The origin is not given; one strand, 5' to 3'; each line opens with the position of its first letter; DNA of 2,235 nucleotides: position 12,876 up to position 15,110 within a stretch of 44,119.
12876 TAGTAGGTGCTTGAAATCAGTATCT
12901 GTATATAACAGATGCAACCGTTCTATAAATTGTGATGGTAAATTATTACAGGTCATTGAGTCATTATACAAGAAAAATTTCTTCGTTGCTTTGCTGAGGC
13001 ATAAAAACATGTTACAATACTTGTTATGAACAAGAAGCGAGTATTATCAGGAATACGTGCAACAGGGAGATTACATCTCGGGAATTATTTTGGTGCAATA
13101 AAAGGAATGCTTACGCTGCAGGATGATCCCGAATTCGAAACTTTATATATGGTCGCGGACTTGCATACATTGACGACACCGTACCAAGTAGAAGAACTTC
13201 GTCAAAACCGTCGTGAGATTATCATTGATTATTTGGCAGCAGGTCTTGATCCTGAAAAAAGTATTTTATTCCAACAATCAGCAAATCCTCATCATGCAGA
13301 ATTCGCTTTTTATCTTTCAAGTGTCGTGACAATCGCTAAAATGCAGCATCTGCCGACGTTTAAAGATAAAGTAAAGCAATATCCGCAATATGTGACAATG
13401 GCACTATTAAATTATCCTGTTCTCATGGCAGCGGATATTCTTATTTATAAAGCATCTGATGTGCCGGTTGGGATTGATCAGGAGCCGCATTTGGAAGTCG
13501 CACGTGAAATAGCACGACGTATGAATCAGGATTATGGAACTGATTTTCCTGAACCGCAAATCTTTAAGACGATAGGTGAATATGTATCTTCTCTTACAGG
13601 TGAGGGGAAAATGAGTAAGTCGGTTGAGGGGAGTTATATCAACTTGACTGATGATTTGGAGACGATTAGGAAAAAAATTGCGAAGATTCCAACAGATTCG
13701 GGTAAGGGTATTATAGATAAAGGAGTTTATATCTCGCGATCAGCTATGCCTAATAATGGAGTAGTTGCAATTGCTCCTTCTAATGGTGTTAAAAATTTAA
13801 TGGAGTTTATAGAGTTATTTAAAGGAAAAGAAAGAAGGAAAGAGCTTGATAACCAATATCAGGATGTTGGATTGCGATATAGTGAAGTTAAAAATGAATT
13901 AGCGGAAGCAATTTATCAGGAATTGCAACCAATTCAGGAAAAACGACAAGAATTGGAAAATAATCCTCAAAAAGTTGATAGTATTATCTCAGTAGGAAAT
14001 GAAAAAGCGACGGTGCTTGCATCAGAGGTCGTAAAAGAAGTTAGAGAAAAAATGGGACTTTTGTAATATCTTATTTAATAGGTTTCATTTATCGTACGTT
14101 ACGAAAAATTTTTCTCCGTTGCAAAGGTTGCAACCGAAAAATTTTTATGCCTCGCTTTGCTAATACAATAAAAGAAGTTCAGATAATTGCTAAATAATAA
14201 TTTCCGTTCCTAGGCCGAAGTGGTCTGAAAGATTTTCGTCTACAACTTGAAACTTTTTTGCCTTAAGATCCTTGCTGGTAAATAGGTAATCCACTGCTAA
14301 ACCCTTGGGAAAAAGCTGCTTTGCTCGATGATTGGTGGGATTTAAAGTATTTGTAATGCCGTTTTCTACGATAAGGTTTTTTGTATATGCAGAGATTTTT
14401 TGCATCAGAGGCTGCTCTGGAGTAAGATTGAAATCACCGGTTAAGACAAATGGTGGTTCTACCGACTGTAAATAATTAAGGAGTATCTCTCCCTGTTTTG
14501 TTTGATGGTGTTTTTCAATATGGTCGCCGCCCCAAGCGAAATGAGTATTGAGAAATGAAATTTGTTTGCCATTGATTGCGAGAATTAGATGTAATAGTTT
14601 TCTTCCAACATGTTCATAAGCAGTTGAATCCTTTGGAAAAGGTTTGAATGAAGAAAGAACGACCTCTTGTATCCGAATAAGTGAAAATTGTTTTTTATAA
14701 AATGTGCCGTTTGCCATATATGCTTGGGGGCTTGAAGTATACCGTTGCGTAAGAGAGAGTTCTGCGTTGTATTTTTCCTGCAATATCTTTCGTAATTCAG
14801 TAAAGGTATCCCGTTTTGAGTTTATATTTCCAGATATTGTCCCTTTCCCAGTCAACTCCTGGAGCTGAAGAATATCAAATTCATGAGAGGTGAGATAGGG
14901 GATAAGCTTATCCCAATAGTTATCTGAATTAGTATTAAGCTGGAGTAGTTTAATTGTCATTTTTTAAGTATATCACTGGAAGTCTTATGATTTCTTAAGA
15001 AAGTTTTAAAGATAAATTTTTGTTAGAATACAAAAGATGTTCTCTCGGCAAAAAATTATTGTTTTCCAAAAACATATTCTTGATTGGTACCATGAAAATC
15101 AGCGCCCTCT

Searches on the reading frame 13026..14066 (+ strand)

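Call 52: search_protein_families(library=pfam, proteins=[window:13026-14066:+], max_evalue=0.00001)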
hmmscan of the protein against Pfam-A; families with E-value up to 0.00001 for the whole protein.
window:13026-14066:+ (346 aa): 1 family
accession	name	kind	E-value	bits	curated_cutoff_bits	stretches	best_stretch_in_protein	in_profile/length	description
PF00579.31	tRNA-synt_1b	-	5.1e-60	203.7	21.1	1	4-299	6-290/292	tRNA synthetases class I (W and Y)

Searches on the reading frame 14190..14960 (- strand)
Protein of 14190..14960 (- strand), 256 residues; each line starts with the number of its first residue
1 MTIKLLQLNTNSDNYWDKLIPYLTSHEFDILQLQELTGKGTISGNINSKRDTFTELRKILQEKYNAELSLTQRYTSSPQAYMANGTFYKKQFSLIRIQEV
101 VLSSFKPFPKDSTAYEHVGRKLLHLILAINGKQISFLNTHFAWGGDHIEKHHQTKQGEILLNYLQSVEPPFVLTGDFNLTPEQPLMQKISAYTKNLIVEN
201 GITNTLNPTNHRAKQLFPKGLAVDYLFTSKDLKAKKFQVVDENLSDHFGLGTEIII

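Call 52: search_protein_families(library=pfam, proteins=[window:14190-14960:-], max_evalue=0.00001)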
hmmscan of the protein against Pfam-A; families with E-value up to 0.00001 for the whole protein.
window:14190-14960:- (256 aa): 1 family
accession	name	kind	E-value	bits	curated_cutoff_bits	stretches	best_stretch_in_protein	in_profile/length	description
PF03372.29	Exo_endo_phos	-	1.2e-09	38.7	24.5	1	7-247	2-225/225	Endonuclease/Exonuclease/phosphatase family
